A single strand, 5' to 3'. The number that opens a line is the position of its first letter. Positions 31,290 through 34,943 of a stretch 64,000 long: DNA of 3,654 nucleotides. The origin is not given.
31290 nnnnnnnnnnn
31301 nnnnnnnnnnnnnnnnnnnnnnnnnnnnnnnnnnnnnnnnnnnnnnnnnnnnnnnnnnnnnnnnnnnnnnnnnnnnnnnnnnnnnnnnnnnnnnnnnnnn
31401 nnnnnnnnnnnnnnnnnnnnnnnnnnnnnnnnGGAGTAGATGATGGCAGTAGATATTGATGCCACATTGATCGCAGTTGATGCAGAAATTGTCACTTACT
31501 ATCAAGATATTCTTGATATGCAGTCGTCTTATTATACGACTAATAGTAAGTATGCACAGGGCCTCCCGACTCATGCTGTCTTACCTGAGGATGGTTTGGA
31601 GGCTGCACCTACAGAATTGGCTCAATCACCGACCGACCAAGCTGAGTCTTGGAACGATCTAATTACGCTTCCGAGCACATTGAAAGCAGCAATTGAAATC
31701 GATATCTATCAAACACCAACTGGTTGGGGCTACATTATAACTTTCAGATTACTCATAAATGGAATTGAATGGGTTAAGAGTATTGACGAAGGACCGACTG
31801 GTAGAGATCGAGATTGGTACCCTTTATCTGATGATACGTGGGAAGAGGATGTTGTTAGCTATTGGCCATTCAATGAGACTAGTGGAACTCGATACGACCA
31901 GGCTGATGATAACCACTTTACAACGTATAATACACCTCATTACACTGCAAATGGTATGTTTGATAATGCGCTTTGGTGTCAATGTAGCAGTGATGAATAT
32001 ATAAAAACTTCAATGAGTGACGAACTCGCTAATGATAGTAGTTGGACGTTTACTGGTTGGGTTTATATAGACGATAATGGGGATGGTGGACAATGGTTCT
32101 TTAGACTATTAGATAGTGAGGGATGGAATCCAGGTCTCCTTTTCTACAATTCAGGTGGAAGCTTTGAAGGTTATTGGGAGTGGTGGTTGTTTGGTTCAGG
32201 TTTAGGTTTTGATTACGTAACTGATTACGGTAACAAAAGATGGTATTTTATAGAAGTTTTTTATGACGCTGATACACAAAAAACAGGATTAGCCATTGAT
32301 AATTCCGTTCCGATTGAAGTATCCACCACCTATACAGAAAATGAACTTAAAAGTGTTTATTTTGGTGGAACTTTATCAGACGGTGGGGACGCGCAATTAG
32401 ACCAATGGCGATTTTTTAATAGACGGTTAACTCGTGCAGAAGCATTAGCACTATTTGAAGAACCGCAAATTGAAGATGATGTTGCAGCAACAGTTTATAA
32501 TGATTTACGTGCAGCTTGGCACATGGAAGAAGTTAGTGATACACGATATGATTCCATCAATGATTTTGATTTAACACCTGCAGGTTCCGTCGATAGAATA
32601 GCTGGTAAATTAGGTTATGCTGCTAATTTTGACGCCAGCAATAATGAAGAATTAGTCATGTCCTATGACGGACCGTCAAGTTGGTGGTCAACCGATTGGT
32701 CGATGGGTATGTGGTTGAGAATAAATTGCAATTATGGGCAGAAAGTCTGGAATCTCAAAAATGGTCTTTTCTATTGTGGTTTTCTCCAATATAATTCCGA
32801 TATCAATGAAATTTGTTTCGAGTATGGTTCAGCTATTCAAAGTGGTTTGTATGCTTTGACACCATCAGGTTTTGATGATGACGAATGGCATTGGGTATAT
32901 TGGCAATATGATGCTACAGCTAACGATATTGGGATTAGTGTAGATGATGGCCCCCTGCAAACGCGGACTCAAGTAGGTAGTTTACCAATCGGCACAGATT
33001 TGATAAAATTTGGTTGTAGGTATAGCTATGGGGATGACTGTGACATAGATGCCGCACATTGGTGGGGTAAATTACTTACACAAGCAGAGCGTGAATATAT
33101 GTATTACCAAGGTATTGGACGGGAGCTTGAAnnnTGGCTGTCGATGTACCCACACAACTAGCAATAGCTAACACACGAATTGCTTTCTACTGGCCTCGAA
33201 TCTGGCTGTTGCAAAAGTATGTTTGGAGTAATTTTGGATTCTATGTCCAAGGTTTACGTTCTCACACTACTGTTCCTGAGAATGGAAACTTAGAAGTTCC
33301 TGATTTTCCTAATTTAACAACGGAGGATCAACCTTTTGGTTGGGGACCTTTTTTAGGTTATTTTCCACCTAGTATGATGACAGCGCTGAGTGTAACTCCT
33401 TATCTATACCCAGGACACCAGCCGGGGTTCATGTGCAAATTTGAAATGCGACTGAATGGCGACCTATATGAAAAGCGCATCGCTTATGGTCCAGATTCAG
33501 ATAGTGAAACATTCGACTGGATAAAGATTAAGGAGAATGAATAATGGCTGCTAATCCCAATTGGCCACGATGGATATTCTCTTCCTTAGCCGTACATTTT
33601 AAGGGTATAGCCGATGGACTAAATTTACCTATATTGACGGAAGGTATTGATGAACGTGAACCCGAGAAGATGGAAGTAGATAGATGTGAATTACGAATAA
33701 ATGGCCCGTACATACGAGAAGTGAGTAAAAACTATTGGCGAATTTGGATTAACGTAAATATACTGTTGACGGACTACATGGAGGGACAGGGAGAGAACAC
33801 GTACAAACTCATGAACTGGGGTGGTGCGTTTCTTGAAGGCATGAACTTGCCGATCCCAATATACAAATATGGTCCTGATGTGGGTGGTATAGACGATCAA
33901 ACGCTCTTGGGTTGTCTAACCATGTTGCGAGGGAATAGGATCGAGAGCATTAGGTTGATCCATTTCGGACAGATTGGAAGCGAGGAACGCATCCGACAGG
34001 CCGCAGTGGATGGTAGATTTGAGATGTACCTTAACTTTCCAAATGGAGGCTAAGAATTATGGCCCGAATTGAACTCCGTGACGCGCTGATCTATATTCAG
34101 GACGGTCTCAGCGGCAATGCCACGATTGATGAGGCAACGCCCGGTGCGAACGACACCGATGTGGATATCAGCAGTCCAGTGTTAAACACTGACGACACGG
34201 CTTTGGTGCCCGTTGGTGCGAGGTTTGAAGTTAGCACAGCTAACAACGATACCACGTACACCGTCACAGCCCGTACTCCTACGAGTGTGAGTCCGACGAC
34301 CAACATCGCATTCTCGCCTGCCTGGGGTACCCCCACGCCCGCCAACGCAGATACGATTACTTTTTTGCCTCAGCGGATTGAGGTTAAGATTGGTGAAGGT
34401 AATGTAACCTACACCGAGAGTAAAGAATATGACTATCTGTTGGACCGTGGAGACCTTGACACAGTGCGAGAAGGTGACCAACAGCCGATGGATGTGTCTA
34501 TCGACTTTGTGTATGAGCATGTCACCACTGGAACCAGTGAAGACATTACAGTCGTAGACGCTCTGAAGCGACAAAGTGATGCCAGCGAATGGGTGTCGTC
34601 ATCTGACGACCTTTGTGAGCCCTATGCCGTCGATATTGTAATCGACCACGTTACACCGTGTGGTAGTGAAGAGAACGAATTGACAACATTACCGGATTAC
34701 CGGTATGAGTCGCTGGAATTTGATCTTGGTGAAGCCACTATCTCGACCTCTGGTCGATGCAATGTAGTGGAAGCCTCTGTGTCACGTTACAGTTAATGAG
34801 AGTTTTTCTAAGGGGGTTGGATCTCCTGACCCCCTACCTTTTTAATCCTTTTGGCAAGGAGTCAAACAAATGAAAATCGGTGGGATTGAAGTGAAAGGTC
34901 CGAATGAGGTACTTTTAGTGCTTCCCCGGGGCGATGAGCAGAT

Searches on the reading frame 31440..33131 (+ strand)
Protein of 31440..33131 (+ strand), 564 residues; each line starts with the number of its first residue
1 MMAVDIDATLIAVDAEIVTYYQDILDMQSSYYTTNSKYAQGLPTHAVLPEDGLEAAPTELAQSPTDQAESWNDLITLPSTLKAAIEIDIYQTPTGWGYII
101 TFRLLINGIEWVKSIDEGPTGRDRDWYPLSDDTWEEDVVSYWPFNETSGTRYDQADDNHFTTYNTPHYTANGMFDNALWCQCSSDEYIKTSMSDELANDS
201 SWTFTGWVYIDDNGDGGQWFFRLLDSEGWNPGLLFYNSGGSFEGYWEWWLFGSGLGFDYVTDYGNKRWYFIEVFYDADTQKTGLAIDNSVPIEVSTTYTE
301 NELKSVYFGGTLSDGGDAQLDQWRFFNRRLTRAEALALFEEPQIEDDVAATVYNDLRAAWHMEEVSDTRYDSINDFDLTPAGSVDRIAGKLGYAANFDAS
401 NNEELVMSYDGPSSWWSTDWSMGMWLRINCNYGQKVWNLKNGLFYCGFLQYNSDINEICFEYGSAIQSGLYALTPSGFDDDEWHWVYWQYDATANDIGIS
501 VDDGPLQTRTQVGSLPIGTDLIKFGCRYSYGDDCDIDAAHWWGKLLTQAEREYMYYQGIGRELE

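Call 6: search_protein_families(library=pfam, proteins=[window:31440-33131:+], max_evalue=0.1)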
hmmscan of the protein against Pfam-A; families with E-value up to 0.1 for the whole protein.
window:31440-33131:+ (564 aa): 3 families
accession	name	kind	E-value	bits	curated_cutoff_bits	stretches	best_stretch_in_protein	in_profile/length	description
PF13385.13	Laminin_G_3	-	2.6e-09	37.8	27.6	2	184-334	3-149/151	Concanavalin A-like lectin/glucanases superfamily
PF02210.31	Laminin_G_2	-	0.0086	17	22.9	0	475-511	47-81/126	Laminin G domain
PF25391.1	WD40_Gbeta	-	0.047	13.1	150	1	426-470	200-245/340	G protein beta WD-40 repeat protein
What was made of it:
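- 31440..33134 (+): 564-aa accessory protein: a 130-aa N-domain followed by two LamG domains. Pfam (call 6).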

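Call 7: search_protein_families(library=phrogs, proteins=[window:31440-33131:+], max_evalue=0.01)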
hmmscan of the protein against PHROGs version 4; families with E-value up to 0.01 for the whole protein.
window:31440-33131:+ (564 aa): 0 families

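Call 78: search_protein_families(library=ncbifam, proteins=[window:31440-33131:+], max_evalue=0.1)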
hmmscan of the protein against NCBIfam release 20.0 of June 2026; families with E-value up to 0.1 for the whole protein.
window:31440-33131:+ (564 aa): 0 families

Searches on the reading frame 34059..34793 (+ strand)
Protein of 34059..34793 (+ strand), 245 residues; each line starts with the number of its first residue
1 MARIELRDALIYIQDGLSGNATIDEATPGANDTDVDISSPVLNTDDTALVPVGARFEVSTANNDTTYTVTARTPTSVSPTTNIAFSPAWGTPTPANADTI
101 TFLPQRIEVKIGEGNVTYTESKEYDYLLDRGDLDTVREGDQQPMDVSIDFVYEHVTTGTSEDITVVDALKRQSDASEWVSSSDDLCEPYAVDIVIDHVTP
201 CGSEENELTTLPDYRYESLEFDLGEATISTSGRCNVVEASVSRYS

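Call 7: search_protein_families(library=phrogs, proteins=[window:34059-34793:+], max_evalue=0.01)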
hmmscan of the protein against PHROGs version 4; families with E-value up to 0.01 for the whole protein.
window:34059-34793:+ (245 aa): 1 family
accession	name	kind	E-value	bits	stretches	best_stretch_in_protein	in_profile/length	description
phrog_31492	-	unknown function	0.0098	17.3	0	133-178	12-57/84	-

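Call 68: search_protein_families(library=phrogs, proteins=[window:34059-34793:+], max_evalue=0.1)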
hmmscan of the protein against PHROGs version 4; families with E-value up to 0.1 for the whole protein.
window:34059-34793:+ (245 aa): 1 family
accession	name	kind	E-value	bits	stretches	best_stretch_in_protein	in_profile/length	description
phrog_31492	-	unknown function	0.0098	17.3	1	133-178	12-57/84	-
